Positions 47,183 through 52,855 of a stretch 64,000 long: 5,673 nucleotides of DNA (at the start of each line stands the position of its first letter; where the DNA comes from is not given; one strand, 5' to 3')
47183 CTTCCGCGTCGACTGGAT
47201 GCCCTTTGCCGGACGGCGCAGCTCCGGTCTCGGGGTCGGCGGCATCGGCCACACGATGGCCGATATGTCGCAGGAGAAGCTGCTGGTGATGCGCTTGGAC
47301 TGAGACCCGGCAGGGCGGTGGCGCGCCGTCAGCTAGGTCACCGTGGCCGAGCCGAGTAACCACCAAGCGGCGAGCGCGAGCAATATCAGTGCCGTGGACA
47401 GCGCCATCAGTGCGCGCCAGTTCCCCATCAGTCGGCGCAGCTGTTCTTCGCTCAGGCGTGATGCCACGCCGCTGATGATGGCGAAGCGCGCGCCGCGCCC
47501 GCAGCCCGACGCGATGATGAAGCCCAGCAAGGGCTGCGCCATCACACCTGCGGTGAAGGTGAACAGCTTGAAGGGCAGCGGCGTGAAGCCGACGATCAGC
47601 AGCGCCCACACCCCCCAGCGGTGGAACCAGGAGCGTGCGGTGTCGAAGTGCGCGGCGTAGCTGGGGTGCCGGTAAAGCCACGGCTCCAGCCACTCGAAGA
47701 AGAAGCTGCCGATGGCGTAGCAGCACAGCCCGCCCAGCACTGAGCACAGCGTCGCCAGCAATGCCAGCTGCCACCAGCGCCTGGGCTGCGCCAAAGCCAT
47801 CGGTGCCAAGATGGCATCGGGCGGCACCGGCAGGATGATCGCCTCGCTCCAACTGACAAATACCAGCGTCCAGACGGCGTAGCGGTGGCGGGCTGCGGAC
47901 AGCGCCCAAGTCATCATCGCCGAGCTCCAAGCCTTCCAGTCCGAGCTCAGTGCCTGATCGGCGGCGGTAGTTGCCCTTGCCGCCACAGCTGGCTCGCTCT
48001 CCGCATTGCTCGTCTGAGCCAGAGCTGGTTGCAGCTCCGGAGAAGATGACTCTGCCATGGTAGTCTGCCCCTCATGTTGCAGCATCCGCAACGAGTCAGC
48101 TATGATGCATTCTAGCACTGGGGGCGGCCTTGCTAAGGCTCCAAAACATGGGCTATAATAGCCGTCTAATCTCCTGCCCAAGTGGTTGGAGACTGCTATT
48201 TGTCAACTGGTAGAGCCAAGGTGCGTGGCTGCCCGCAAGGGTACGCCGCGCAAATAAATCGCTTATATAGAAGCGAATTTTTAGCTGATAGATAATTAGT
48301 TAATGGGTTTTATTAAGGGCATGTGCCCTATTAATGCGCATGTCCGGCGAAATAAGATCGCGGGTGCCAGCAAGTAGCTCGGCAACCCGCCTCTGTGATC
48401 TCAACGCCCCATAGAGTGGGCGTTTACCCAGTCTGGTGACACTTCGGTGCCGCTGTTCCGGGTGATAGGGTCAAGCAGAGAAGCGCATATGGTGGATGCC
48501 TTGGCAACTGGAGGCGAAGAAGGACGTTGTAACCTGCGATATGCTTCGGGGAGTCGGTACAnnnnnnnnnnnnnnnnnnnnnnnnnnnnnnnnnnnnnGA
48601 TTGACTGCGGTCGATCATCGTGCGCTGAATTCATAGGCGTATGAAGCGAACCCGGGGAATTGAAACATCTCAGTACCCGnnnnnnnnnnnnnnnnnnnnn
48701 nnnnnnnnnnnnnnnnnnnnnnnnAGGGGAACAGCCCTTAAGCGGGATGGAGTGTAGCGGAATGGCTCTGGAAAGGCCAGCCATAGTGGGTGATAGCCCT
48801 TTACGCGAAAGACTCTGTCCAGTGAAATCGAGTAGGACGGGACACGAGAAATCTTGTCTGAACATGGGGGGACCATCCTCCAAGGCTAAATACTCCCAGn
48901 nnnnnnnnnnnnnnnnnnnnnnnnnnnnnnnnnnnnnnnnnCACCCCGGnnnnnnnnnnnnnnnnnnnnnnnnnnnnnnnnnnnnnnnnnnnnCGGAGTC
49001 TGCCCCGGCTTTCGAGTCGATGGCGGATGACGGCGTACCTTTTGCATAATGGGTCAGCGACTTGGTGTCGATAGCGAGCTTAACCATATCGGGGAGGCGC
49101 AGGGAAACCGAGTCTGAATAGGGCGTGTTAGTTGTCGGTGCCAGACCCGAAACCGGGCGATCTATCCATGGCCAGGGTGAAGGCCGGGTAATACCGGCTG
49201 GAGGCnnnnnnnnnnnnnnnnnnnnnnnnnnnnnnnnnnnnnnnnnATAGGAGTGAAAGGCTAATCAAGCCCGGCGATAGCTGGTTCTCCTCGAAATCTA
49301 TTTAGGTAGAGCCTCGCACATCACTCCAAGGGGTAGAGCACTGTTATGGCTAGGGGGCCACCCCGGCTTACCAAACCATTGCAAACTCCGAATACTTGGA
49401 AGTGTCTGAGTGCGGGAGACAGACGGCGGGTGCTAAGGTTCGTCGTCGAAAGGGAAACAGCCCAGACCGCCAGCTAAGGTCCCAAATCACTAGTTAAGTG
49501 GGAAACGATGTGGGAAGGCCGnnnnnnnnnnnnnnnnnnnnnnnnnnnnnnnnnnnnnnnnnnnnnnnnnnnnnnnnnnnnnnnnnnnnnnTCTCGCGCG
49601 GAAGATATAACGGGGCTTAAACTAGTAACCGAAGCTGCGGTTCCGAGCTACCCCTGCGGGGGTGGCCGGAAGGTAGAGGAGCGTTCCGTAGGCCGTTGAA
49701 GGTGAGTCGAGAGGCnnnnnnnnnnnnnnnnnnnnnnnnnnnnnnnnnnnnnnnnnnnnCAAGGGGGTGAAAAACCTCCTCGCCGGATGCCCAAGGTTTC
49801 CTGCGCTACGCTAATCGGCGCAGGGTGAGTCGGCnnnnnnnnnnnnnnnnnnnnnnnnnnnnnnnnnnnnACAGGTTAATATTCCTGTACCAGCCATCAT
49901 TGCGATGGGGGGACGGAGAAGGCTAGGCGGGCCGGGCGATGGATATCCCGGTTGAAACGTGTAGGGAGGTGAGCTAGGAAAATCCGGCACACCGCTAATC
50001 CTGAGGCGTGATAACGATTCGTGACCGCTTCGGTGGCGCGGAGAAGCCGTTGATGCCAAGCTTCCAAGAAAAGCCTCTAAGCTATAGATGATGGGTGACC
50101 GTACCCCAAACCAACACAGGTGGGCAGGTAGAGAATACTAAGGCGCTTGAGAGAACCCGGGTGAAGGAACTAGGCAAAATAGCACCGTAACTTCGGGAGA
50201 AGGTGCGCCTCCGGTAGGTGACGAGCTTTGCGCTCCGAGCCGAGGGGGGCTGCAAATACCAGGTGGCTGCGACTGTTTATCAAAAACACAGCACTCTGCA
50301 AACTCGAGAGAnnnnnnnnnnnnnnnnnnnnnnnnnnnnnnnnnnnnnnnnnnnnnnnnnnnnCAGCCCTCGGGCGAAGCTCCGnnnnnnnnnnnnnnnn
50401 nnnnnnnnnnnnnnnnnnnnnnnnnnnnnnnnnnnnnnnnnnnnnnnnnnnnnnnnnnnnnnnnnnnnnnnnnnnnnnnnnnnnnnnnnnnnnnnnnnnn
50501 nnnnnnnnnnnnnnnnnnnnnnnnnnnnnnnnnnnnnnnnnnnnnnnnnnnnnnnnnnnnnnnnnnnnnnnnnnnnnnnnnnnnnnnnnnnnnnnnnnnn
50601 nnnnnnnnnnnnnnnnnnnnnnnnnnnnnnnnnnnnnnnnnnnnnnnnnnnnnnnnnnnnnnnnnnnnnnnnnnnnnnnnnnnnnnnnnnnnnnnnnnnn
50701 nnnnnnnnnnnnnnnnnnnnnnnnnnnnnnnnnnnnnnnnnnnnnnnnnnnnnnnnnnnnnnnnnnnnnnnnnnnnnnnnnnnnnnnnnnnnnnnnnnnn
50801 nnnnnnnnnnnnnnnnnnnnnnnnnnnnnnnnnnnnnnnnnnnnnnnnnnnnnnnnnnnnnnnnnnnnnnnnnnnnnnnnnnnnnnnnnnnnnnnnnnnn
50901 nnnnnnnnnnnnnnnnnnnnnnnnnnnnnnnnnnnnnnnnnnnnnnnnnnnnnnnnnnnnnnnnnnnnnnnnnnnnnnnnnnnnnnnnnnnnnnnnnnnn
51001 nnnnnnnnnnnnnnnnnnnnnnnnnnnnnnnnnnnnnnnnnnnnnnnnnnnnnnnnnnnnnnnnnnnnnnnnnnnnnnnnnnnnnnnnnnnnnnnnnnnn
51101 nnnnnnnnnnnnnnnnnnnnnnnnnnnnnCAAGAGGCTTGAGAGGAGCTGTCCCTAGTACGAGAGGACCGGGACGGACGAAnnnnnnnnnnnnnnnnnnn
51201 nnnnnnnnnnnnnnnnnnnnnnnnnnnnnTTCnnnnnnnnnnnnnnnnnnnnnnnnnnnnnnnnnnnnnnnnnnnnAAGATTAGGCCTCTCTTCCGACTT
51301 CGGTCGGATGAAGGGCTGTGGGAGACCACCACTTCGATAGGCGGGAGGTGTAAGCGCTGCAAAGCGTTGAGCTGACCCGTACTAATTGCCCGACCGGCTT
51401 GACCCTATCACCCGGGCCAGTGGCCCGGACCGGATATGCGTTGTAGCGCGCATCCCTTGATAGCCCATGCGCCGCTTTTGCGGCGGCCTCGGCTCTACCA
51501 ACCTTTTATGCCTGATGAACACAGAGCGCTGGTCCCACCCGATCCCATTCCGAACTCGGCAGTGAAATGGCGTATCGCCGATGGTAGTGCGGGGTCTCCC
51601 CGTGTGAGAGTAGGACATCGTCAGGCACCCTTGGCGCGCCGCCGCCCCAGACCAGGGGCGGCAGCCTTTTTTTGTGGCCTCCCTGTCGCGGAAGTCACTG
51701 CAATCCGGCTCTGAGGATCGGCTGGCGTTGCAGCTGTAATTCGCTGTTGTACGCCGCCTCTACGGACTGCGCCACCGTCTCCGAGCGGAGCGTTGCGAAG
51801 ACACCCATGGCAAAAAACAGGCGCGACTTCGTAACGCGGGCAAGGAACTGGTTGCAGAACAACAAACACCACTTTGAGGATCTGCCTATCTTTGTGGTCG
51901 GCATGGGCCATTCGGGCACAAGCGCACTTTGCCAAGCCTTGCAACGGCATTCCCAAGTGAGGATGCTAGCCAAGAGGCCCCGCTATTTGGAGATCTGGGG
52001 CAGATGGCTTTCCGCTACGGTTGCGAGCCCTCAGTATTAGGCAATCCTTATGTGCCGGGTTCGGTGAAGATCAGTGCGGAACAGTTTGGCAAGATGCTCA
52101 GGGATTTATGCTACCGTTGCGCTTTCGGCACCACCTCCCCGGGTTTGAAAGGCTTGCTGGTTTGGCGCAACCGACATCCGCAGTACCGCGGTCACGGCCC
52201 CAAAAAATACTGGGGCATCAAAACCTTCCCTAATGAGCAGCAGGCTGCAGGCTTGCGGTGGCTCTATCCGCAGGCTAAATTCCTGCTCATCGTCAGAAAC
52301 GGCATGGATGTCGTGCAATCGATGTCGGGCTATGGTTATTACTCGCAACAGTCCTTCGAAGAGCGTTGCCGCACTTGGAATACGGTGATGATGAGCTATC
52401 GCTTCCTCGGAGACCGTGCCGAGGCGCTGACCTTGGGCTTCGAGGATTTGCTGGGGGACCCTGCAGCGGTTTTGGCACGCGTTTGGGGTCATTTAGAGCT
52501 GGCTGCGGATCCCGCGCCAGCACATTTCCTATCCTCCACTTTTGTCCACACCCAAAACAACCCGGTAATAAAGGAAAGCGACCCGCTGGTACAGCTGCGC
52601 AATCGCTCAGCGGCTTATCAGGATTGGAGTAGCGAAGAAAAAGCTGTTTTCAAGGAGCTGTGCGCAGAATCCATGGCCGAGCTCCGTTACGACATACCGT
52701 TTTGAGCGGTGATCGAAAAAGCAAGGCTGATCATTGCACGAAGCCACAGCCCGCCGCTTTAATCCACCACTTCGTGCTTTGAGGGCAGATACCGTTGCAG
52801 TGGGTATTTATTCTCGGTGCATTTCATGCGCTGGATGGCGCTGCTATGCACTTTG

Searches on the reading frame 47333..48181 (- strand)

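Call 45: search_protein_families(library=pfam, proteins=[window:47333-48181:-], max_evalue=0.001)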
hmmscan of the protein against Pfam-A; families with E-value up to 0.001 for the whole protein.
window:47333-48181:- (282 aa): 1 family
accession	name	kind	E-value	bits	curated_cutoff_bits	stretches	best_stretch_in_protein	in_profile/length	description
PF09335.16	VTT_dom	-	5.6e-11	43.4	33.9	1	135-237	15-118/123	VTT domain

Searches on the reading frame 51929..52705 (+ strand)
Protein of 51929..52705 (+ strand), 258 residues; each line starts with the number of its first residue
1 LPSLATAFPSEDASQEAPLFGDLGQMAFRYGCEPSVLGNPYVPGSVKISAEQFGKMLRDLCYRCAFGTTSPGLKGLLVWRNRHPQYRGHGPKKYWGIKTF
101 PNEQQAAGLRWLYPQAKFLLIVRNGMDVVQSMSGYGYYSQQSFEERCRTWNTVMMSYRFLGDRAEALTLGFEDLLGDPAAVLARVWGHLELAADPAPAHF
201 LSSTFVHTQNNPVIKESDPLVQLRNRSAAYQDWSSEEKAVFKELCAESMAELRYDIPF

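Call 3: search_protein_families(library=pfam, proteins=[window:51929-52705:+])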
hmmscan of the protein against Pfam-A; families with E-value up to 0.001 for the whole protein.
window:51929-52705:+ (258 aa): 1 family
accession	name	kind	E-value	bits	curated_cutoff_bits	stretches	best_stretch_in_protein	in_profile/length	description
PF13469.12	Sulfotransfer_3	-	1.9e-09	38.5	27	1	88-194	97-215/216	Sulfotransferase family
